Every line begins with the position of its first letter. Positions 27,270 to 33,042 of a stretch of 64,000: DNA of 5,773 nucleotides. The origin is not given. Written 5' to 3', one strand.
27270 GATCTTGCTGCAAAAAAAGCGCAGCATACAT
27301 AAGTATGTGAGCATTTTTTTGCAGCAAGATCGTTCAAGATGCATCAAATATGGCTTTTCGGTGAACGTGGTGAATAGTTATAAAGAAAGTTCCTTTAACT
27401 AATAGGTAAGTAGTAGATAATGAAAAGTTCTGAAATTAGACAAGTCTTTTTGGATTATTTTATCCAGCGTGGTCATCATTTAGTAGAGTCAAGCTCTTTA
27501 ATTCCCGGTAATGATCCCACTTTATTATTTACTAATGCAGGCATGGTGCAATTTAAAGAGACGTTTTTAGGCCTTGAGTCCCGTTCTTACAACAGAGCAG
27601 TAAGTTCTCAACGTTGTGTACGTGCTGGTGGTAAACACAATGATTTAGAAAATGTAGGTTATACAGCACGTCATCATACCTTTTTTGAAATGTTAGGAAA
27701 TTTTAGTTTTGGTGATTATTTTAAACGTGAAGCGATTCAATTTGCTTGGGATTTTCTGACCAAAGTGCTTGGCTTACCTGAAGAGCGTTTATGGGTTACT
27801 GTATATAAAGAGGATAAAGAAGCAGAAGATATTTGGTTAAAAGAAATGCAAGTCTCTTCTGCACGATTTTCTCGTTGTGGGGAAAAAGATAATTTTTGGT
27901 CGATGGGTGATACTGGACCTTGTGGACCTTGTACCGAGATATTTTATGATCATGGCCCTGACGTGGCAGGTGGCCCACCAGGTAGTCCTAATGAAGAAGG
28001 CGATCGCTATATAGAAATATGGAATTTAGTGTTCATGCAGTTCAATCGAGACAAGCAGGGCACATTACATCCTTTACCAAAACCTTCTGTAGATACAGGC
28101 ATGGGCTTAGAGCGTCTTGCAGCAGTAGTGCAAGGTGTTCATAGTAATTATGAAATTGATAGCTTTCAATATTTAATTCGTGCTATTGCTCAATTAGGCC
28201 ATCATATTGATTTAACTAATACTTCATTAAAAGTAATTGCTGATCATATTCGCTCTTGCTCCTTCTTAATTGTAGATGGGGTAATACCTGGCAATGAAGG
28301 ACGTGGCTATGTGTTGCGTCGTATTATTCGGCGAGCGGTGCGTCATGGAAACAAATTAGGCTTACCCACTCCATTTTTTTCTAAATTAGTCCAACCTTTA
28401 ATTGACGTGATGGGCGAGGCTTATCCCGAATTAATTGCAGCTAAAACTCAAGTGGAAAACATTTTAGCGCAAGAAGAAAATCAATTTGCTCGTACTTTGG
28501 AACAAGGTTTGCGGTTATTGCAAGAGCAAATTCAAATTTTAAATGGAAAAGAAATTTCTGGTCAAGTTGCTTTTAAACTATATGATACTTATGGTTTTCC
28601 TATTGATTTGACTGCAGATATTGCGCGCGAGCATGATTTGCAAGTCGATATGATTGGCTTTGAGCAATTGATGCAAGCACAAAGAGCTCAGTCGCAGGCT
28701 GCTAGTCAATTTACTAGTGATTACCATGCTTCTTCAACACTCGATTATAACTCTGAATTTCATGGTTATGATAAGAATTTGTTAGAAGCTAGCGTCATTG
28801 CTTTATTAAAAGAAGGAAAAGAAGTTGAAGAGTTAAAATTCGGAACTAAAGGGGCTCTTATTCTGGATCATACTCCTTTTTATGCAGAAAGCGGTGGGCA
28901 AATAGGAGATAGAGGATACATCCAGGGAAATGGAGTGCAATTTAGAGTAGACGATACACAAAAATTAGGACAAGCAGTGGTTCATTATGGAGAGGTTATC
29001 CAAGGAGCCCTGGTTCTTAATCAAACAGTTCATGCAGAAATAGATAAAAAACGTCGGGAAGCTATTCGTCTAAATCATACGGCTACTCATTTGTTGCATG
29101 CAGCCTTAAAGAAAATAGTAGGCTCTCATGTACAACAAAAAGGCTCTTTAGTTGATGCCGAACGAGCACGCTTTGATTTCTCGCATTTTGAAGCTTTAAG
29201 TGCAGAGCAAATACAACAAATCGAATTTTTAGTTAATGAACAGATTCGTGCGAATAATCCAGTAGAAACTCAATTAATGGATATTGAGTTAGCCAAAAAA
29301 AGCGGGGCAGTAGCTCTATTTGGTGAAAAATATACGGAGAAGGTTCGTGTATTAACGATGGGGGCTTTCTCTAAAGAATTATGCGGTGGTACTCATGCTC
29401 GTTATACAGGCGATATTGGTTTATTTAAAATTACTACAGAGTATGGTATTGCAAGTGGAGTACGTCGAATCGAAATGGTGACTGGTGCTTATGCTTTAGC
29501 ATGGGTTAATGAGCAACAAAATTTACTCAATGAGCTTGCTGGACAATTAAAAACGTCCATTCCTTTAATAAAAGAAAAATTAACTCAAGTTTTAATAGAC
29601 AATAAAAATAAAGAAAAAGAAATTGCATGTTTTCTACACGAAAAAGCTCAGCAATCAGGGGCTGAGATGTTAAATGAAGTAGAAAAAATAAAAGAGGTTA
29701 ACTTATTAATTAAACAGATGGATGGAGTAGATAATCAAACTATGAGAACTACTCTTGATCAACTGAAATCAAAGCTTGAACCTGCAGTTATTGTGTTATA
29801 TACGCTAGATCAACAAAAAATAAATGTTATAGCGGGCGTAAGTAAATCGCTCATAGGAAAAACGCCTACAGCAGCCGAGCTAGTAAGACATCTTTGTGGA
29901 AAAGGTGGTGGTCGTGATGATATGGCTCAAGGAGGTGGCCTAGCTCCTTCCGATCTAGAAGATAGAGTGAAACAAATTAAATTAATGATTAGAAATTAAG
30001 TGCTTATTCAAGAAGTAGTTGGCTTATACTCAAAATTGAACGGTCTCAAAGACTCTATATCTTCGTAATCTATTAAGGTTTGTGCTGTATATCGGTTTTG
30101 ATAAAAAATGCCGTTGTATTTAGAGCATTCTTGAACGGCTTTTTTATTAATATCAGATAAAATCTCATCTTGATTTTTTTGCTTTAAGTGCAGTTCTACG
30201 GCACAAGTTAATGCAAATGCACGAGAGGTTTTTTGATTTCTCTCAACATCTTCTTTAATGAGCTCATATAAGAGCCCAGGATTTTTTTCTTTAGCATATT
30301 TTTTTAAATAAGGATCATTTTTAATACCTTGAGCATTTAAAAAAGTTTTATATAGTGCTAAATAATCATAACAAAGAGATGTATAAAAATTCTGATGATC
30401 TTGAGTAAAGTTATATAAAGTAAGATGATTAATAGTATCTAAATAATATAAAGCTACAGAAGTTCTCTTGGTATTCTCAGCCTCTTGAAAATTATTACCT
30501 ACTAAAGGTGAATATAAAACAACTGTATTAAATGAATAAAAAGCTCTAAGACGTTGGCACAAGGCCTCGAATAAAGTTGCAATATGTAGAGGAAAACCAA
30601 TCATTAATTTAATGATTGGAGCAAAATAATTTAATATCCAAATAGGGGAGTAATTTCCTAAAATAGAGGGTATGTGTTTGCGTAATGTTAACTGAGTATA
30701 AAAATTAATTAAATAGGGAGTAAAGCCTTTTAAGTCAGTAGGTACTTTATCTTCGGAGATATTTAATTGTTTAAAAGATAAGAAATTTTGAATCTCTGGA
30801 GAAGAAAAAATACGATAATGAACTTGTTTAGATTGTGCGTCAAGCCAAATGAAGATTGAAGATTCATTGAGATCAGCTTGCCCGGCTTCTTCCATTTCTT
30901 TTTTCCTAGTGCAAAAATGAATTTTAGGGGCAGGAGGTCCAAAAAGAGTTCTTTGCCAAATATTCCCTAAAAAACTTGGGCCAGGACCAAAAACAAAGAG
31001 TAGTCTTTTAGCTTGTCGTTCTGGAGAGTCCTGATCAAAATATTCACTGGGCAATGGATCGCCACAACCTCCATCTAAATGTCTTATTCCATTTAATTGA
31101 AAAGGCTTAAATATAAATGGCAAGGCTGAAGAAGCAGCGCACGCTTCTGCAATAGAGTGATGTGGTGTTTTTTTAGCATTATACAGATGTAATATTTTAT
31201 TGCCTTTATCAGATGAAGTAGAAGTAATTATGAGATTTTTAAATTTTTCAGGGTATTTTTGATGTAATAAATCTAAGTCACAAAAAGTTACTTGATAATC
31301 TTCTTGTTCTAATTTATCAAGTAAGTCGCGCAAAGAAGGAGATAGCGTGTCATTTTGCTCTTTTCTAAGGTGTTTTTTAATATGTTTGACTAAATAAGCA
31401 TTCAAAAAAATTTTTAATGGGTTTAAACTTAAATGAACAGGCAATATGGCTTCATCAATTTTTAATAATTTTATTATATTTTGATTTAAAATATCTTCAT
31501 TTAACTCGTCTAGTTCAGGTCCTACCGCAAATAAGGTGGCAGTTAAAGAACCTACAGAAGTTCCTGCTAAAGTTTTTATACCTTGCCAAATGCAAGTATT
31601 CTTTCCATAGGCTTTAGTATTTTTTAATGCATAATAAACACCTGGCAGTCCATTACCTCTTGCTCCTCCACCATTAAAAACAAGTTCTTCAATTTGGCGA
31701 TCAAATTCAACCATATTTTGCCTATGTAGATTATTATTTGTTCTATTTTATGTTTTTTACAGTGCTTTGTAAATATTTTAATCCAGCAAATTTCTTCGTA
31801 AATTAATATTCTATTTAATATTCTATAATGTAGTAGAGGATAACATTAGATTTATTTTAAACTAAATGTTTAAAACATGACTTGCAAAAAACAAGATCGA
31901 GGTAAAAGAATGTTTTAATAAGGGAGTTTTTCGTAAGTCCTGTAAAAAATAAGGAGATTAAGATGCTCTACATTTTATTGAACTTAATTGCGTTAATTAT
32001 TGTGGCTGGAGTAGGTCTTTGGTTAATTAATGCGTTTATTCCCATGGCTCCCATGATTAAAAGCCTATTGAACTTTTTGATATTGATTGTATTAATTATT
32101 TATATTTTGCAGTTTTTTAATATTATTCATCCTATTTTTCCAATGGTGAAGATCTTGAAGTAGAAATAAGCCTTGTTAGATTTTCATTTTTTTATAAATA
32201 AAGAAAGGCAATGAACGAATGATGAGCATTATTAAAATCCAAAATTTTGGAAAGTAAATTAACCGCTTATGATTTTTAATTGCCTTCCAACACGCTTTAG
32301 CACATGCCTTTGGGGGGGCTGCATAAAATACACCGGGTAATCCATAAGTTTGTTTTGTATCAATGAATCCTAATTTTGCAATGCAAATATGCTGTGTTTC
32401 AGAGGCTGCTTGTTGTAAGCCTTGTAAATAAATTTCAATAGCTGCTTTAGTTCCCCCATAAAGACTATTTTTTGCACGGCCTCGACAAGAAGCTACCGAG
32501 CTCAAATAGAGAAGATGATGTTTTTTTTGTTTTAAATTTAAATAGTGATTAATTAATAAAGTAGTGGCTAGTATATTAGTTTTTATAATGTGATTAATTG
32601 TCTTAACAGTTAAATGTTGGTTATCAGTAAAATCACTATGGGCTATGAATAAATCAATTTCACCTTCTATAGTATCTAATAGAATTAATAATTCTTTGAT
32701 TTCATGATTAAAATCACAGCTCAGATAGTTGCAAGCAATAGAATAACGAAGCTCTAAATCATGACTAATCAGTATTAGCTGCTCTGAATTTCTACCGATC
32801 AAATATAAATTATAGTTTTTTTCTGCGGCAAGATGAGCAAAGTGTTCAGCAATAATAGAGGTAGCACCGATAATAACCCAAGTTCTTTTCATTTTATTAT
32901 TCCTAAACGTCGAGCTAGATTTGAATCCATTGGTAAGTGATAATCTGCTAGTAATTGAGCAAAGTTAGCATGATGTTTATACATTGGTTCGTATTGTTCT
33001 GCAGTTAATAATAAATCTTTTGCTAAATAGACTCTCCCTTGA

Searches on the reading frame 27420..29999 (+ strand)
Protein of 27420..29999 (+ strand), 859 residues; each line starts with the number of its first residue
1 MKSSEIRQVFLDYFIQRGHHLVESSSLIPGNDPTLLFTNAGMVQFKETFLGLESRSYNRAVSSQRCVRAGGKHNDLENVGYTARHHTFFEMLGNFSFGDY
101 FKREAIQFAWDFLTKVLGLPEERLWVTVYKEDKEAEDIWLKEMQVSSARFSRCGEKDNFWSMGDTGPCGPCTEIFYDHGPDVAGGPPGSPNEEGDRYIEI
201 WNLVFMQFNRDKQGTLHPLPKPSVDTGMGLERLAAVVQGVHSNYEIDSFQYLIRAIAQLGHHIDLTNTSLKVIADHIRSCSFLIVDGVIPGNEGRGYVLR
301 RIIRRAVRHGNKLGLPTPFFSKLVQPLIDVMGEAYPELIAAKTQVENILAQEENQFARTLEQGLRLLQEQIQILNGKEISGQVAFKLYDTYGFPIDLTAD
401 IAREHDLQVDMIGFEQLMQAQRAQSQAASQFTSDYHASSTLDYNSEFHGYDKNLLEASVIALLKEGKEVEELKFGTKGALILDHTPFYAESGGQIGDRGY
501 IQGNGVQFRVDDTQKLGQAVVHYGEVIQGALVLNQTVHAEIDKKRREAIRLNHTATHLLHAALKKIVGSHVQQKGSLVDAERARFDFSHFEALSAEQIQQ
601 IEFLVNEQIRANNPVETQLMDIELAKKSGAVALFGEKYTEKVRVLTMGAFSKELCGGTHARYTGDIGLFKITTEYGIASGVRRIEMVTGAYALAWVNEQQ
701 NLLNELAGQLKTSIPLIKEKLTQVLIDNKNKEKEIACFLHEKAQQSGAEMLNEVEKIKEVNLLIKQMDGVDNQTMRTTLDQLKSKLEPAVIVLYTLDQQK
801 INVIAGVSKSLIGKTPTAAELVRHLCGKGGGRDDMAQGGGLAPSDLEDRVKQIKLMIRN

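Call 56: search_protein_families(library=pfam, proteins=[window:27420-29999:+], max_evalue=0.001)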
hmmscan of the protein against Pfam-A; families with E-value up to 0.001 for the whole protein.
window:27420-29999:+ (859 aa): 3 families
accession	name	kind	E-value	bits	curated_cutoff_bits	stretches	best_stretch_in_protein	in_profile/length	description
PF01411.24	tRNA-synt_2c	-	1.5e-228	760.3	30.3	1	5-545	1-552/552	tRNA synthetases class II (A)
PF07973.19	tRNA_SAD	-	1.7e-15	57.1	24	1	642-685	1-44/44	Threonyl and Alanyl tRNA synthetase second additional domain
PF02272.25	DHHA1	-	8.5e-11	42.7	25.9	1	760-857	2-100/102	DHHA1 domain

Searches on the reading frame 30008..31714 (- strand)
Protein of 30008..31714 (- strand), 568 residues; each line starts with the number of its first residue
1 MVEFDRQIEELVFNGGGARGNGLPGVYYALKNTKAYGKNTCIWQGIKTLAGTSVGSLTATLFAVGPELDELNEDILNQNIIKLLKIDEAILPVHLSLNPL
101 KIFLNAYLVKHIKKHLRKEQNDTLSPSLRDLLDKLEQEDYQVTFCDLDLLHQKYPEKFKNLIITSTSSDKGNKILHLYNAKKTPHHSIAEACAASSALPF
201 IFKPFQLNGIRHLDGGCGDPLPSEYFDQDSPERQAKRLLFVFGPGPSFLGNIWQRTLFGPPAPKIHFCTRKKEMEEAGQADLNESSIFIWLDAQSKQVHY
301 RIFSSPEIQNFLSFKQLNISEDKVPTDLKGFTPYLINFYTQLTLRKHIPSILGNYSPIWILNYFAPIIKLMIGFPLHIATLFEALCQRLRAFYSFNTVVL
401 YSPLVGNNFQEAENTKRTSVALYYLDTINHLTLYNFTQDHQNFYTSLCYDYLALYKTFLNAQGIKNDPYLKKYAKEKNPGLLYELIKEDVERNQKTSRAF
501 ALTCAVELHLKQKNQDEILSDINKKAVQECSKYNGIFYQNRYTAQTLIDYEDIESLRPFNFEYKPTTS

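Call 56: search_protein_families(library=pfam, proteins=[window:30008-31714:-], max_evalue=0.001)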
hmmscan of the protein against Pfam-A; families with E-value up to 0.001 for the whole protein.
window:30008-31714:- (568 aa): 1 family
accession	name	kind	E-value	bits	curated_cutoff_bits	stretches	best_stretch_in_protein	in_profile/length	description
PF01734.28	Patatin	-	1.1e-20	75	27.7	1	11-226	1-190/191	Patatin-like phospholipase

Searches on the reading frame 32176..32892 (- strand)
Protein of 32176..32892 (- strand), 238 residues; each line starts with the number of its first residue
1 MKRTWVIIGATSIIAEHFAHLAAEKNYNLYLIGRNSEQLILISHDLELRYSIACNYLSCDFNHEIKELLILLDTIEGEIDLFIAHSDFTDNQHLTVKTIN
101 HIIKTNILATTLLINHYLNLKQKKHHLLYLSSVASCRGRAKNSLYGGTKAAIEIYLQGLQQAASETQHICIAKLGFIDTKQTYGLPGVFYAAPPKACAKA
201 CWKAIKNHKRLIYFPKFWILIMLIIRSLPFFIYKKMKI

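Call 56: search_protein_families(library=pfam, proteins=[window:32176-32892:-], max_evalue=0.001)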
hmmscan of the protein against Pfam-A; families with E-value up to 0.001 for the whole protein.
window:32176-32892:- (238 aa): 2 families
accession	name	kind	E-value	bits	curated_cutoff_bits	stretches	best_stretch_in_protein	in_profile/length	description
PF00106.31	adh_short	-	4.2e-12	46.4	26.6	1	5-180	3-185/195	short chain dehydrogenase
PF13561.12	adh_short_C2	-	2.2e-07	31.2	27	1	9-159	1-157/236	Enoyl-(Acyl carrier protein) reductase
